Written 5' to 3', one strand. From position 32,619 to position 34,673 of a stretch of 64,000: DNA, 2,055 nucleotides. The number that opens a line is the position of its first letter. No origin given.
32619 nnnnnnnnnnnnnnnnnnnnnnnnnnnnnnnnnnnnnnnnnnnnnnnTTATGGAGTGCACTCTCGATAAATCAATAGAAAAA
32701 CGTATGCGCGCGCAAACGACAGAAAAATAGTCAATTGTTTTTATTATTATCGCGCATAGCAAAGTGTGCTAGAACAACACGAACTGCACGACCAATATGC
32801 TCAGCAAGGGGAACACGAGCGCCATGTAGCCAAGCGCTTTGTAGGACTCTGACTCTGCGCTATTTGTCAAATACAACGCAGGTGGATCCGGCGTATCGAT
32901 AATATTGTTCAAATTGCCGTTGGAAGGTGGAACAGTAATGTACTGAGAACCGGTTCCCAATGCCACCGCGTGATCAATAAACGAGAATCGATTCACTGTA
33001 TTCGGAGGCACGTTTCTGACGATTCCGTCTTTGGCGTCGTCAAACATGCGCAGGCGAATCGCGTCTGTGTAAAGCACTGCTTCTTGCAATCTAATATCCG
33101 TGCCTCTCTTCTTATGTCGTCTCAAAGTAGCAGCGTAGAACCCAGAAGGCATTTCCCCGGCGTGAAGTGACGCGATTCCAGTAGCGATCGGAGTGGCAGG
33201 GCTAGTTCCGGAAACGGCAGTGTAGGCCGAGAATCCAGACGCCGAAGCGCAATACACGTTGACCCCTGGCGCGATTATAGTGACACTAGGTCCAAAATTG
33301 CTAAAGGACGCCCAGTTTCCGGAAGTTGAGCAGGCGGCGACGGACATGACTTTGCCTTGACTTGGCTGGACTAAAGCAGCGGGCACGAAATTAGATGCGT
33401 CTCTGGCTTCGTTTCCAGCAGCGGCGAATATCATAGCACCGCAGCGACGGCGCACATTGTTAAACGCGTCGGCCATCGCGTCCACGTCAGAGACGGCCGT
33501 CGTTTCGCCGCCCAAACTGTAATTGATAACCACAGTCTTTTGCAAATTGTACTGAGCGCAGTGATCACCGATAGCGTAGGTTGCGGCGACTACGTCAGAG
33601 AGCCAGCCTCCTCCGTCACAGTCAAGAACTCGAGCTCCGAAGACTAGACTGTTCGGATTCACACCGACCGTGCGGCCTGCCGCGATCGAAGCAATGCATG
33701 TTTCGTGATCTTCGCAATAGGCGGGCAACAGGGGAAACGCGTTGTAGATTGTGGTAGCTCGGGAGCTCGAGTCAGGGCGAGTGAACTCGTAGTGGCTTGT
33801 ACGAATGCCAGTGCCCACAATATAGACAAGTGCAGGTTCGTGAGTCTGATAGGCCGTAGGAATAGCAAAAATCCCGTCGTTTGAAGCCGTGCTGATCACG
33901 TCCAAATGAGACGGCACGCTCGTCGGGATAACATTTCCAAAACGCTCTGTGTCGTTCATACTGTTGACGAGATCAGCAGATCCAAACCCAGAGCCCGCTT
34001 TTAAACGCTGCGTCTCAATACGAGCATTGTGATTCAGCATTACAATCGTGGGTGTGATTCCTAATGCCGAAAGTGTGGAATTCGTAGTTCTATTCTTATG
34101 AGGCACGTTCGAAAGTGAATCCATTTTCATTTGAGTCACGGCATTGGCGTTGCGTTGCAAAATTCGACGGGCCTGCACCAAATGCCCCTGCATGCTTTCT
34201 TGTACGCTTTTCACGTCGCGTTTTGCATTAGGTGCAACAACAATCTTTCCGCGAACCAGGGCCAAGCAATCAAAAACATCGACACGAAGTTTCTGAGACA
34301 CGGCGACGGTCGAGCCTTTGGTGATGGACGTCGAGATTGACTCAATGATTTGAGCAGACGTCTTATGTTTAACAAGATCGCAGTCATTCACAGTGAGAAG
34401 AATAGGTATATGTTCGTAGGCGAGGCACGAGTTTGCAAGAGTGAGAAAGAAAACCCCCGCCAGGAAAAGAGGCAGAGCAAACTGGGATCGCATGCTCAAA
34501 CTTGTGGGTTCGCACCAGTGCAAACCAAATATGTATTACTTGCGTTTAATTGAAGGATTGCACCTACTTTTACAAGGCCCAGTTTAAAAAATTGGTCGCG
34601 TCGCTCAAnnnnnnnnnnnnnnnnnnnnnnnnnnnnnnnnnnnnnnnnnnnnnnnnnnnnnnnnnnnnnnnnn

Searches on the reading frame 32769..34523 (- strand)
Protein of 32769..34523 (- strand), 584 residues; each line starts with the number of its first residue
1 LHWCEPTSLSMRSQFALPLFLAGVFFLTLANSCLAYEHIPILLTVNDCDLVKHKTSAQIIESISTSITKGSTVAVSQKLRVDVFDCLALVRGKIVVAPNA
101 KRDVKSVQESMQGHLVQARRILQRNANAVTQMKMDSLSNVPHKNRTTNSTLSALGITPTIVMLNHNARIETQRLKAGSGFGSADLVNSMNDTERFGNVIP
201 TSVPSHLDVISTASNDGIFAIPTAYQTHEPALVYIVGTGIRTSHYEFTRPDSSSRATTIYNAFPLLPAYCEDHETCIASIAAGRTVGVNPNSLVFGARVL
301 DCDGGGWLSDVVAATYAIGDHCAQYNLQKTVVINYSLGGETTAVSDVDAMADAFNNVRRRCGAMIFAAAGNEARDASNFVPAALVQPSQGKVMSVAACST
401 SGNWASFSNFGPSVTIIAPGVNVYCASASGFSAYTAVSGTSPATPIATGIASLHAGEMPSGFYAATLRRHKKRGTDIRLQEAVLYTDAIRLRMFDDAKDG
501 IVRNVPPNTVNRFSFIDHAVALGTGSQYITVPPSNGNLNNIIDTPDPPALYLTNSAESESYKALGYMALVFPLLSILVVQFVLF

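Call 6: search_protein_families(library=pfam, proteins=[window:32769-34523:-], max_evalue=0.001)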
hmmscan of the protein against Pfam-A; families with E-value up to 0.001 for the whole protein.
window:32769-34523:- (584 aa): 1 family
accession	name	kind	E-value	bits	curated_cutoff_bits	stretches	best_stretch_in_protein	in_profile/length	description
PF00082.27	Peptidase_S8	-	1.7e-21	77.2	21.8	1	268-469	51-267/288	Subtilase family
